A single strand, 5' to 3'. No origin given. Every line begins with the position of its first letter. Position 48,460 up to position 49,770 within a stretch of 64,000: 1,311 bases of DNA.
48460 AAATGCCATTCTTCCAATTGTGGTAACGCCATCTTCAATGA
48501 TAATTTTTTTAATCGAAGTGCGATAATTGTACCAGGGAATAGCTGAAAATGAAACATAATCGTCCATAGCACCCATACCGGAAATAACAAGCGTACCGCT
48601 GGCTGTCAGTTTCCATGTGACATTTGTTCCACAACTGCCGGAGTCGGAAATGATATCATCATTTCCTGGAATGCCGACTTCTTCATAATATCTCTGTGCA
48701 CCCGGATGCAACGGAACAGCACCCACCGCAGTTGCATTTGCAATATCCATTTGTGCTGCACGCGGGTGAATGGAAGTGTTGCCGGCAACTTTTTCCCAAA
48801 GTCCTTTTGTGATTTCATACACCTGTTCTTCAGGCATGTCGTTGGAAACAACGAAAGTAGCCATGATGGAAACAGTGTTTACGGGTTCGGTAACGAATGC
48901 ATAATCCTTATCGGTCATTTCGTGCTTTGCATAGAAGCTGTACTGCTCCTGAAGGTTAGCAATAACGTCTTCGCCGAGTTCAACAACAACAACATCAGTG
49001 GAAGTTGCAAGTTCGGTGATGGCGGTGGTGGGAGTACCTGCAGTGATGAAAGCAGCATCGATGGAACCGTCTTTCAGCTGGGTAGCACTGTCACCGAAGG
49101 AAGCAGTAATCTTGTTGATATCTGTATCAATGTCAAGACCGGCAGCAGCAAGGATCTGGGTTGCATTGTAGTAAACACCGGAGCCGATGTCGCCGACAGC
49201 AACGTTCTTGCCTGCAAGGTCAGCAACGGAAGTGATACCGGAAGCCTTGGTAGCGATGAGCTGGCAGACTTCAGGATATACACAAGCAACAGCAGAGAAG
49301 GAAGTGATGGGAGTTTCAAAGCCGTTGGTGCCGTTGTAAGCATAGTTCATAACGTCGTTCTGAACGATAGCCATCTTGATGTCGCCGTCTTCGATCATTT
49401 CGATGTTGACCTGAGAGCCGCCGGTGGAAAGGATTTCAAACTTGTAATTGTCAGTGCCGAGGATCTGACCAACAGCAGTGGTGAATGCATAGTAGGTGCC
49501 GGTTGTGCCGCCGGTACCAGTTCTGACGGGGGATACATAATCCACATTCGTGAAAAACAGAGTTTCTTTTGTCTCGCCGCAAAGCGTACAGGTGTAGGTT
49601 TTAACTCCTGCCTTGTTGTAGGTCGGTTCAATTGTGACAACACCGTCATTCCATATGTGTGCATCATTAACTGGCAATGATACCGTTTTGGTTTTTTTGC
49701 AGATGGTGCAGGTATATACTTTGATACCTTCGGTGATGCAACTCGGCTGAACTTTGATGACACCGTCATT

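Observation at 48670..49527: Complete TAXI-TRAP solute-binding domain embedded in the middle of a giant LRR/dockerin surface protein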

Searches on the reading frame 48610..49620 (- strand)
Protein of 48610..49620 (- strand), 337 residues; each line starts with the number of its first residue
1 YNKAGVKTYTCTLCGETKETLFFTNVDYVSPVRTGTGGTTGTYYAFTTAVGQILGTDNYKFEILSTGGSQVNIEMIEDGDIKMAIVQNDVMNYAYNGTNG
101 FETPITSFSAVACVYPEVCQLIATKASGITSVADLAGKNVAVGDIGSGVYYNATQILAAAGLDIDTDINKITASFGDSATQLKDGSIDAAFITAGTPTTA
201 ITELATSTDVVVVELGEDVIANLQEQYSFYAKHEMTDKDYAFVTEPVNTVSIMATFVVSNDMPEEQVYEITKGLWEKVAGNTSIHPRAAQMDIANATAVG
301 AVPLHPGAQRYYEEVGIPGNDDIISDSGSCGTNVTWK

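Call 5: search_protein_families(library=ncbifam, proteins=[window:48640-49560:-], max_evalue=0.01)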
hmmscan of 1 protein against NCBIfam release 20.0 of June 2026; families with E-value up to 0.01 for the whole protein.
window:48640-49560:- (307 aa): 5 families
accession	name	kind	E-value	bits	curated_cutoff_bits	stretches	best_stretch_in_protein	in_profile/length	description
TIGR02122.1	TRAP_TAXI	subfamily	2.7e-86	289.3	84.35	1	12-296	32-320/320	TAXI family TRAP transporter solute-binding subunit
TIGR01728.1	SsuA_fam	subfamily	3.5e-10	39.6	163.5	1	90-185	74-169/290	aliphatic sulfonate ABC transporter substrate-binding protein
NF008588.0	PRK11553.1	subfamily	2e-07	30.3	299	1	96-269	108-272/319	aliphatic sulfonate ABC transporter substrate-binding protein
TIGR01098.1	3A0109s03R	subfamily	2.4e-06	27.2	112.05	1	100-182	123-209/253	phosphate/phosphite/phosphonate ABC transporter substrate-binding protein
TIGR01729.1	taurine_ABC_bnd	equivalog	0.00031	20.3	304.25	1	99-192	82-169/300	taurine ABC transporter substrate-binding protein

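Call 7: find_homologous_proteins(query=window:48640-49560:-)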
Query window:48640-49560:- (307 aa): 5224 proteins with E <= 0.001 among 7777 candidates; the best 120 are listed.
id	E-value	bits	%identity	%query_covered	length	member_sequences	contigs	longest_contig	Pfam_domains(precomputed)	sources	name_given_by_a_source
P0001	6.0e-157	539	86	96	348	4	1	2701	PF09084.17,PF16868.11,PF12974.13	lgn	-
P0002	1.1e-155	535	85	96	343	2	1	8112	PF09084.17,PF16868.11,PF12974.13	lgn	-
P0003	6.0e-151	520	82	96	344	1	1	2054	PF09084.17,PF16868.11,PF12974.13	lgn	-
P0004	1.7e-149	515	81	95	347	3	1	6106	PF09084.17,PF16868.11,PF12974.13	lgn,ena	-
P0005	1.3e-148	512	81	95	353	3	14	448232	PF09084.17,PF16868.11,PF12974.13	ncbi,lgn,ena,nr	ncbi:MAG: TAXI family TRAP transporter solute-binding subunit [Clostridia bacterium]|nr:TAXI family 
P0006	5.1e-143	494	82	90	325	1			PF09084.17,PF16868.11,PF12974.13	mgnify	mgnify:CR=1 FL=1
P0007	7.3e-137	474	76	95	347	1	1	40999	PF09084.17,PF16868.11,PF12974.13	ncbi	-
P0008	6.5e-135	467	75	96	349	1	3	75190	PF09084.17,PF16868.11,PF12974.13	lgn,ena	-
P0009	1.5e-134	466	76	94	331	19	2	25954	PF09084.17,PF16868.11,PF12974.13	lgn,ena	-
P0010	1.7e-134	466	76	94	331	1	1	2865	PF09084.17,PF16868.11,PF12974.13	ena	-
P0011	1.7e-134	466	75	94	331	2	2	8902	PF09084.17,PF16868.11,PF12974.13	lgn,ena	-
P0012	1.7e-134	466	75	96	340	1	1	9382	PF09084.17,PF16868.11,PF12974.13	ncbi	-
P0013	2.3e-134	465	74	95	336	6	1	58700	PF09084.17,PF16868.11,PF12974.13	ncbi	ncbi:MAG: TAXI family TRAP transporter solute-binding subunit [Acutalibacteraceae bacterium]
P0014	2.4e-134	465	74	96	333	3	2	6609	PF09084.17,PF16868.11,PF12974.13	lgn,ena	-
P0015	2.5e-134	465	74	96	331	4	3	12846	PF09084.17,PF16868.11,PF12974.13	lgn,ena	-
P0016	3.6e-134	465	74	95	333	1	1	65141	PF13379.12,PF09084.17,PF16868.11,PF12974.13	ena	-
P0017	4.5e-134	464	74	94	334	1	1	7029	PF09084.17,PF16868.11,PF12974.13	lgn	-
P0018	1.5e-133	463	73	95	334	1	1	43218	PF09084.17,PF16868.11,PF12974.13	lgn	-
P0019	1.9e-133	462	74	94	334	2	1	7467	PF09084.17,PF16868.11,PF12974.13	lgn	-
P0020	3.2e-133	462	74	94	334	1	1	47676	PF09084.17,PF16868.11,PF12974.13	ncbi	-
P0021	4.7e-133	461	76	94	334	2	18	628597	PF09084.17,PF16868.11,PF12974.13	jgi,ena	-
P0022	8.1e-133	460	73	95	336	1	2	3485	PF09084.17,PF16868.11,PF12974.13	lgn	-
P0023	2.5e-132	459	73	94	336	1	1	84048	PF09084.17,PF16868.11,PF12974.13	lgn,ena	-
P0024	7.2e-132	457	73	96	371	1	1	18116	PF09084.17,PF16868.11,PF12974.13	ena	-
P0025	1.6e-131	456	75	94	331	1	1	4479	PF09084.17,PF16868.11,PF12974.13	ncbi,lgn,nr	ncbi:MAG: TAXI family TRAP transporter solute-binding subunit [Acutalibacteraceae bacterium]|nr:TAXI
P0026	2.3e-131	455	73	95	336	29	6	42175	PF09084.17,PF16868.11,PF12974.13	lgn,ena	-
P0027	3.0e-131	455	74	94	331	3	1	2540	PF09084.17,PF16868.11,PF12974.13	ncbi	-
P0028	8.9e-131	454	73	94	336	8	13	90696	PF09084.17,PF16868.11,PF12974.13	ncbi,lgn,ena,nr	ncbi:MAG: TAXI family TRAP transporter solute-binding subunit [Clostridia bacterium]|nr:TAXI family 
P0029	1.3e-130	453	73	90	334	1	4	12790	PF09084.17,PF16868.11,PF12974.13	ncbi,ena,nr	ncbi:MAG: TAXI family TRAP transporter solute-binding subunit [Clostridia bacterium]|nr:TAXI family 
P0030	4.5e-130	451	73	91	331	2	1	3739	PF09084.17,PF16868.11,PF12974.13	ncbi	-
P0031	7.0e-130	451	72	94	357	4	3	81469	PF09084.17,PF16868.11,PF12974.13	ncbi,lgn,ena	-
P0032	7.2e-130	451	74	90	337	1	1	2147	PF09084.17,PF16868.11,PF12974.13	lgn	-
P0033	7.6e-130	451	72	94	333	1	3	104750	PF09084.17,PF16868.11,PF12974.13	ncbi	-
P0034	9.3e-130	450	71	94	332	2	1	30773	PF09084.17,PF16868.11,PF12974.13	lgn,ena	-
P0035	1.0e-129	450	73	94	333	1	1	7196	PF09084.17,PF16868.11,PF12974.13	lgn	-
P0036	1.3e-129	450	72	95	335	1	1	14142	PF09084.17,PF16868.11,PF12974.13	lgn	-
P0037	1.5e-129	450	73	95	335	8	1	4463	PF01177.28,PF09084.17,PF16868.11,PF12974.13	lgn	-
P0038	2.0e-129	449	72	90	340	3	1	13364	PF09084.17,PF16868.11,PF12974.13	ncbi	-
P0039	2.6e-129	449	73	90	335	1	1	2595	PF09084.17,PF16868.11,PF12974.13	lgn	-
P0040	2.7e-129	449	71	94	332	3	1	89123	PF09084.17,PF16868.11,PF12974.13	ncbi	-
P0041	3.2e-129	448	73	90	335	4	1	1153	PF09084.17,PF16868.11,PF12974.13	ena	-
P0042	5.2e-129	448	71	94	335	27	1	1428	PF09084.17,PF16868.11,PF12974.13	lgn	-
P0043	5.9e-129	448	72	95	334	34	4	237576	PF09084.17,PF16868.11,PF12974.13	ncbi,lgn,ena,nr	ncbi:MAG: TAXI family TRAP transporter solute-binding subunit [Clostridia bacterium]|nr:TAXI family 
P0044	6.3e-129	448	73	90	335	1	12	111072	PF09084.17,PF16868.11,PF12974.13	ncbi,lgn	-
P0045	8.0e-129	447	72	90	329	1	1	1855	PF09084.17,PF16868.11,PF12974.13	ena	-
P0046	1.5e-128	446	72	90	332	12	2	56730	PF09084.17,PF16868.11,PF12974.13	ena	-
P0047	1.6e-128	446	73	95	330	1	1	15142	PF09084.17,PF16868.11,PF12974.13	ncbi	-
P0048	5.2e-128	445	71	94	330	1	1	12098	PF09084.17,PF16868.11,PF12974.13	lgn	-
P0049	5.6e-128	444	71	94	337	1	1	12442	PF13379.12,PF09084.17,PF16868.11,PF12974.13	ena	-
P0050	1.2e-127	443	71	94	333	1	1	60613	PF09084.17,PF16868.11,PF12974.13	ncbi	-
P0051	1.4e-127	443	72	94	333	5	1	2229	PF09084.17,PF16868.11,PF12974.13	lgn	-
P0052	1.7e-127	443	69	95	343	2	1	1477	PF09084.17,PF16868.11,PF12974.13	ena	-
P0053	2.5e-127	442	71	95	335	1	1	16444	PF09084.17,PF16868.11,PF12974.13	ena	-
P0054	2.8e-127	442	73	90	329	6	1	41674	PF09084.17,PF16868.11,PF12974.13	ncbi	-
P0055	4.6e-127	441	72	94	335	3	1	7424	PF09084.17,PF16868.11,PF12974.13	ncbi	-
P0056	7.5e-127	441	70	94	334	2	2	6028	PF09084.17,PF16868.11,PF12974.13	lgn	-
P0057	1.1e-126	440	73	94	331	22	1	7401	PF13379.12,PF09084.17,PF16868.11,PF12974.13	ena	-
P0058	1.5e-126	440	70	95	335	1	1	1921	PF09084.17,PF16868.11,PF12974.13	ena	-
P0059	1.9e-126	439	70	95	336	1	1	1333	PF09084.17,PF16868.11,PF12974.13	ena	-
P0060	2.8e-126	439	72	90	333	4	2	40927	PF09084.17,PF16868.11,PF12974.13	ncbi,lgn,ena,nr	ncbi:MAG: TAXI family TRAP transporter solute-binding subunit [Acutalibacteraceae bacterium]|nr:TAXI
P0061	3.2e-126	439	70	95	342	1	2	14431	PF09084.17,PF16868.11,PF12974.13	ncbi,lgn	-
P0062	3.3e-126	439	70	94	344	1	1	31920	PF09084.17,PF16868.11,PF12974.13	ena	-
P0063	3.8e-126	438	72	93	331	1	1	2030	PF09084.17,PF16868.11,PF12974.13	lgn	-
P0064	4.4e-126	438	71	91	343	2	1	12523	PF09084.17,PF16868.11,PF12974.13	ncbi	-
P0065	7.3e-126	437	70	94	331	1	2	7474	PF09084.17,PF16868.11,PF12974.13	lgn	-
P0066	8.1e-126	437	70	95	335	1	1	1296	PF09084.17,PF16868.11,PF12974.13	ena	-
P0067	8.6e-126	437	70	94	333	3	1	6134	PF09084.17,PF16868.11,PF12974.13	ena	-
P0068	1.1e-125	437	70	94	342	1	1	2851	PF09084.17,PF16868.11,PF12974.13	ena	-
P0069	1.7e-125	436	70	90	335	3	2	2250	PF09084.17,PF16868.11,PF12974.13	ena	-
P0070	2.2e-125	436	70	91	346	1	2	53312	PF09084.17,PF16868.11,PF12974.13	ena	-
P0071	2.3e-125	436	71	90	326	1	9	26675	PF09084.17,PF16868.11,PF12974.13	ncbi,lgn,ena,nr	ncbi:MAG: TAXI family TRAP transporter solute-binding subunit [Clostridia bacterium]|nr:TAXI family 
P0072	2.3e-125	436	71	90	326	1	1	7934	PF09084.17,PF16868.11,PF12974.13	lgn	-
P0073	2.4e-125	436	70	95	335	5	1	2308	PF09084.17,PF16868.11,PF12974.13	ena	-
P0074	2.6e-125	436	70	90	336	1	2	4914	PF09084.17,PF16868.11,PF12974.13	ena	-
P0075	2.7e-125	436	70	90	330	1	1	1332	PF09084.17,PF16868.11,PF12974.13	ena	-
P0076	3.2e-125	435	70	94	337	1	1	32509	PF09084.17,PF16868.11,PF12974.13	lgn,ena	-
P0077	3.7e-125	435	70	90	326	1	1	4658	PF09084.17,PF16868.11,PF12974.13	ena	-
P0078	3.9e-125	435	69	94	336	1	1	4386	PF09084.17,PF16868.11,PF12974.13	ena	-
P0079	4.3e-125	435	69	95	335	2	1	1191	PF09084.17,PF16868.11,PF12974.13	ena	-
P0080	4.8e-125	435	69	95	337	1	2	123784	PF09084.17,PF16868.11,PF12974.13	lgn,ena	-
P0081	5.9e-125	434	69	95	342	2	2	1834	PF09084.17,PF16868.11,PF12974.13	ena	-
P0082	7.0e-125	434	70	90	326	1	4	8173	PF09084.17,PF16868.11,PF12974.13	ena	-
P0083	7.4e-125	434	70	94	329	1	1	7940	PF13379.12,PF09084.17,PF16868.11,PF12974.13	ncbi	-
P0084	7.9e-125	434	69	95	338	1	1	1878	PF09084.17,PF16868.11,PF12974.13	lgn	-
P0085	8.2e-125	434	69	94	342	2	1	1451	PF09084.17,PF16868.11,PF12974.13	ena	-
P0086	8.6e-125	434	69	95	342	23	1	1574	PF09084.17,PF16868.11,PF12974.13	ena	-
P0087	1.0e-124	434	69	95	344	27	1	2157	PF09084.17,PF16868.11,PF12974.13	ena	-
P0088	1.3e-124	433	69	95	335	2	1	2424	PF09084.17,PF16868.11,PF12974.13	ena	-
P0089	1.3e-124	433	69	90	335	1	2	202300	PF09084.17,PF16868.11,PF12974.13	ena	-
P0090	1.3e-124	433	70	94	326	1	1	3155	PF09084.17,PF16868.11,PF12974.13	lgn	-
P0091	1.3e-124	433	69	95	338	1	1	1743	PF09084.17,PF16868.11,PF12974.13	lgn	-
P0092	1.4e-124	433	69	95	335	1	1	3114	PF09084.17,PF16868.11,PF12974.13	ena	-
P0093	1.4e-124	433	70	90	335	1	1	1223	PF09084.17,PF16868.11,PF12974.13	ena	-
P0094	1.5e-124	433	69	94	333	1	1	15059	PF09084.17,PF16868.11,PF12974.13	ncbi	-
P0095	1.6e-124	433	72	90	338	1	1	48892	PF09084.17,PF16868.11,PF12974.13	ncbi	-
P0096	2.0e-124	433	70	96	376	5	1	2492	PF09084.17,PF16868.11,PF12974.13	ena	-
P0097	2.1e-124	433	70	90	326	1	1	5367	PF09084.17,PF16868.11,PF12974.13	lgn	-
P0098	2.1e-124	433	70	90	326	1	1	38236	PF09084.17,PF16868.11,PF12974.13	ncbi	-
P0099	2.7e-124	432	70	94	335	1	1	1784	PF09084.17,PF16868.11,PF12974.13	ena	-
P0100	2.7e-124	432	71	90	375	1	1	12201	PF09084.17,PF16868.11,PF12974.13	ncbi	-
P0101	2.8e-124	432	69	95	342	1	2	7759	PF09084.17,PF16868.11,PF12974.13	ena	-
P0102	2.9e-124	432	70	94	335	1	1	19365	PF09084.17,PF16868.11,PF12974.13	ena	-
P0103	3.0e-124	432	69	94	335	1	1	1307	PF09084.17,PF16868.11,PF12974.13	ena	-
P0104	3.4e-124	432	70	94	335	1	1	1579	PF09084.17,PF16868.11,PF12974.13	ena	-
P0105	3.5e-124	432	68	95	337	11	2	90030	PF09084.17,PF16868.11,PF12974.13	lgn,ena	-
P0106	3.5e-124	432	69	95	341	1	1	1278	PF09084.17,PF16868.11,PF12974.13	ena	-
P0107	4.1e-124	432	69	94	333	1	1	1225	PF09084.17,PF16868.11,PF12974.13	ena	-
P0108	4.9e-124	431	69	94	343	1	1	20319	PF09084.17,PF16868.11,PF12974.13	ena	-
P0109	5.1e-124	431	69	90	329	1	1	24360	PF09084.17,PF16868.11,PF12974.13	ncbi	-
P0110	5.5e-124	431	71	91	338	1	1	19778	PF09084.17,PF16868.11,PF12974.13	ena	-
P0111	6.0e-124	431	69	95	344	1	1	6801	PF09084.17,PF16868.11,PF12974.13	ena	-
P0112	6.1e-124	431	69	94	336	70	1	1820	PF09084.17,PF16868.11,PF12974.13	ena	-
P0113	6.2e-124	431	69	95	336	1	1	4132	PF09084.17,PF16868.11,PF12974.13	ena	-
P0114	8.5e-124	431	71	91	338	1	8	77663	PF09084.17,PF16868.11,PF12974.13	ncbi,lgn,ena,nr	ncbi:MAG: TAXI family TRAP transporter solute-binding subunit [Clostridia bacterium]|nr:TAXI family 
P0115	8.7e-124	431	71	90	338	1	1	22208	PF09084.17,PF16868.11,PF12974.13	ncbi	-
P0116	1.2e-123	430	69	90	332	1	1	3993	PF09084.17,PF16868.11,PF12974.13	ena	-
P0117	1.2e-123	430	68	95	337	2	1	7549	PF09084.17,PF16868.11,PF12974.13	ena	-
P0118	1.2e-123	430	69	95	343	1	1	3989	PF09084.17,PF16868.11,PF12974.13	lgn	-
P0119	1.3e-123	430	69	95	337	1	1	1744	PF09084.17,PF16868.11,PF12974.13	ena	-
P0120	1.4e-123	430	69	90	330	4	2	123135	PF09084.17,PF16868.11,PF12974.13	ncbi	-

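Call 19: find_encoding_contigs(protein=P0001, flank=5000, max_places=3)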
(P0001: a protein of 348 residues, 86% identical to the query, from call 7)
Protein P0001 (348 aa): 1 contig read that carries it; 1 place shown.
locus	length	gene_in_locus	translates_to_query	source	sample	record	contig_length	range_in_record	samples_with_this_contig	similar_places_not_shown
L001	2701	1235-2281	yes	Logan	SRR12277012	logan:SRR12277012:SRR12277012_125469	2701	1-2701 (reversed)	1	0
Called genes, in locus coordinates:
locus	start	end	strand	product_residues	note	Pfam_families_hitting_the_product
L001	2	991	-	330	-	?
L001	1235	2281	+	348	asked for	PF16868:NMT1_3, PF12974:Phosphonate-bd, PF09084:NMT1 (weak)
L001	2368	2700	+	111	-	?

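Call 20: find_encoding_contigs(protein=P0002, flank=6000, max_places=3)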
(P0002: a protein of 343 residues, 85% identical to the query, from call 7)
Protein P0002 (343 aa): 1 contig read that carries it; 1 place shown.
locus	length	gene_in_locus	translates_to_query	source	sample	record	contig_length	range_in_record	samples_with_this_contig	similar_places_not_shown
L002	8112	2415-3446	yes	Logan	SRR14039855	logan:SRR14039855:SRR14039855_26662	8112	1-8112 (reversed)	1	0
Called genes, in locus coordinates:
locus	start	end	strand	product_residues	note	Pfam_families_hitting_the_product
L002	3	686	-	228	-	?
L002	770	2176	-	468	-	PF01554:MatE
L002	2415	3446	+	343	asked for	PF12974:Phosphonate-bd, PF16868:NMT1_3, PF09084:NMT1 (weak)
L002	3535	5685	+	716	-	PF06808:DctM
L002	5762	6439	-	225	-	PF01427:Peptidase_M15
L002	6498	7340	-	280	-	PF01381:HTH_3, PF12844:HTH_19, PF13560:HTH_31 (weak)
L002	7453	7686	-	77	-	PF00550:PP-binding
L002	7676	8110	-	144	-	?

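Call 21: find_encoding_contigs(protein=P0005, flank=8000, max_places=3)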
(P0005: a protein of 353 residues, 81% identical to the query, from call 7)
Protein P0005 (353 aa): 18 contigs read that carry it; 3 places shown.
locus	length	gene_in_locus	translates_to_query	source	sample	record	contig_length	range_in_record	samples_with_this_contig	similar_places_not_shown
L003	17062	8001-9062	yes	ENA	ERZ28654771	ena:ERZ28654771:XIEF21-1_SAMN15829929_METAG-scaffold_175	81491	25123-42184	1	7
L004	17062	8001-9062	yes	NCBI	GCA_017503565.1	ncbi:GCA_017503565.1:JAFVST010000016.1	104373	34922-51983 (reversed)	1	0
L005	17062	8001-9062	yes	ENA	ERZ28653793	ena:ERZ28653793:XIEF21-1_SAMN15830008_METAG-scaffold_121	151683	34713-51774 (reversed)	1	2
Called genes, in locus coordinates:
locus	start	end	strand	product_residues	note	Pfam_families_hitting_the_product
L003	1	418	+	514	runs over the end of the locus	PF00370:FGGY_N, PF02782:FGGY_C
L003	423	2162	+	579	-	PF01565:FAD_binding_4, PF02913:FAD-oxidase_C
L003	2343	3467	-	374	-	PF16822:ALGX, PF14286:DHHW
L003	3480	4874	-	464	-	PF03062:MBOAT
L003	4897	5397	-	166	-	PF14270:DUF4358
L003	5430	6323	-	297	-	PF13472:Lipase_GDSL_2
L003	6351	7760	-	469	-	PF01554:MatE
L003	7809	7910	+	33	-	-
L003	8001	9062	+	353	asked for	PF16868:NMT1_3, PF12974:Phosphonate-bd, PF09084:NMT1 (weak)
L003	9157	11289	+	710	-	PF06808:DctM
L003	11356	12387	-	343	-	-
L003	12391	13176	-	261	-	PF01925:TauE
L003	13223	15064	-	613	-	PF01381:HTH_3 (faint), PF13560:HTH_31 (faint)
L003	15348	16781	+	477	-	PF00149:Metallophos, PF12850:Metallophos_2 (faint)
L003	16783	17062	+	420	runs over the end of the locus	PF13660:DUF4147, PF05161:MOFRL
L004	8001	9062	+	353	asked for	PF16868:NMT1_3, PF12974:Phosphonate-bd, PF09084:NMT1 (weak)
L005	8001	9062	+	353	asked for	PF16868:NMT1_3, PF12974:Phosphonate-bd, PF09084:NMT1 (weak)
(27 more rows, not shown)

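Call 24: search_protein_representatives(protein=window:48610-49620:-)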
Query: 337 residues. Proteins with E-value up to 0.001 (for the whole library): 10900; up to 1e-10: 5661; up to 1e-30: 540. The best 150 are listed.
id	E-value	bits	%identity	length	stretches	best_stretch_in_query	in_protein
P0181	5.4e-129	446.5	34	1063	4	33-322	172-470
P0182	5.3e-123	426.8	70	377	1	19-317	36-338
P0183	1.2e-106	373.0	57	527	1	14-322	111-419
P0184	1.7e-102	359.5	62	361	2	29-244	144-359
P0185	6.4e-96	337.8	54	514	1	12-317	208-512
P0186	3.1e-95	335.6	56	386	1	28-317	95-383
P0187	2.3e-91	322.9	51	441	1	31-317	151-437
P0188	1.9e-79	283.7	49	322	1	31-317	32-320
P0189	8.6e-79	281.6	47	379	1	31-317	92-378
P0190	3.7e-75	269.6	50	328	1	28-316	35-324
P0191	1.0e-72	261.6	48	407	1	34-317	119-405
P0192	5.4e-72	259.2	48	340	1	32-317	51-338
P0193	5.5e-69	249.3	50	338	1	35-315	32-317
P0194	1.4e-68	248.0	46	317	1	34-316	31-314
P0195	7.6e-67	242.3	33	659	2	31-317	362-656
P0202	3.1e-63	230.4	29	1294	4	33-318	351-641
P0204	8.3e-61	222.5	33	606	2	41-287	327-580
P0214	6.8e-55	203.0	43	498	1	31-317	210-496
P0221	2.6e-54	201.1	42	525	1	34-315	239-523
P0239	1.6e-50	188.6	41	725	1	29-322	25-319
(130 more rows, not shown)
